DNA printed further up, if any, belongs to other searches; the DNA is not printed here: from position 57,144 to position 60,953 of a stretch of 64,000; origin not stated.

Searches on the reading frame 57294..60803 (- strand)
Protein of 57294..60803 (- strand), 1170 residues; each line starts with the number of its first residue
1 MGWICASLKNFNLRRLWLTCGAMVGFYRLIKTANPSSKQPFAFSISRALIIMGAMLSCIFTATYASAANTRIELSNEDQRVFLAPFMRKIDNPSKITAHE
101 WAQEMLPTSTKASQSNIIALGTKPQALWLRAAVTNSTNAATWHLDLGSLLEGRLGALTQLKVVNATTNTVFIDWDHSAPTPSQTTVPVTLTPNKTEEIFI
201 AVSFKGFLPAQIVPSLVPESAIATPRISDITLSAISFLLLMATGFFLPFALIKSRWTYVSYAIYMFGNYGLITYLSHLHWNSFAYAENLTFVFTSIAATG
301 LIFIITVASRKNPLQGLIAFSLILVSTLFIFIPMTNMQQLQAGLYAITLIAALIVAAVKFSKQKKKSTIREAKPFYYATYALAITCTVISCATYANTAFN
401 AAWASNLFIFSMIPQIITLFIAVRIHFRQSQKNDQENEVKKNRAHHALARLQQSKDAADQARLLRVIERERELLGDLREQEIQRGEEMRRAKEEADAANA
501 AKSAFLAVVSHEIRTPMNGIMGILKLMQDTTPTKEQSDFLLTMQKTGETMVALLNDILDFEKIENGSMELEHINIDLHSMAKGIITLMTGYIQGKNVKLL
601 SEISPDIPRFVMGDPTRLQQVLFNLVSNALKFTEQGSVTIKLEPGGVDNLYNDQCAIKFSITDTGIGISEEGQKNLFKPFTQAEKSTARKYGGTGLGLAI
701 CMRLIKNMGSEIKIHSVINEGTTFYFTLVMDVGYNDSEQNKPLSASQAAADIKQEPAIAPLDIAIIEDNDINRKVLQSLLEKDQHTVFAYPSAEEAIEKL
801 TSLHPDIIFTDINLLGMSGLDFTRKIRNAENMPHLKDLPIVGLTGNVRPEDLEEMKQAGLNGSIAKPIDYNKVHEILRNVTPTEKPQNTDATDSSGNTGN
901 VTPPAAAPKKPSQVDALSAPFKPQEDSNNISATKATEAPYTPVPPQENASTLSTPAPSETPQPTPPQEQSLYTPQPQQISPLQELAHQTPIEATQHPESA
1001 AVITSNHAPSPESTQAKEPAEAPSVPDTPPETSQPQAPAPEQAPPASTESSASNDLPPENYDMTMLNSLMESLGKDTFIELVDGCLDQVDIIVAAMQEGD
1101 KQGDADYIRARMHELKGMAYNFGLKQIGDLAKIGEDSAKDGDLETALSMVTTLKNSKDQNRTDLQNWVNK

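Call 58: search_protein_families(library=pfam, proteins=[window:57294-60803:-], max_evalue=0.00001)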
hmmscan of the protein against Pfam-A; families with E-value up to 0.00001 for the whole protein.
window:57294-60803:- (1170 aa): 4 families
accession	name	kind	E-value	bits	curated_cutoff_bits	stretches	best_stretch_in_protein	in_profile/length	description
PF02518.31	HATPase_c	-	2e-28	99.5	26.4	1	613-729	1-108/111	Histidine kinase-, DNA gyrase B-, and HSP90-like ATPase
PF00072.30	Response_reg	-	1.5e-22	80.3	30.2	1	763-877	1-110/111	Response regulator receiver domain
PF00512.31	HisKA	-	2.2e-19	69.7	26.9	1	501-566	1-66/66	His Kinase A (phospho-acceptor) domain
PF01627.28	Hpt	-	1.4e-06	28.9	24.6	1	1083-1156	4-77/84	Hpt domain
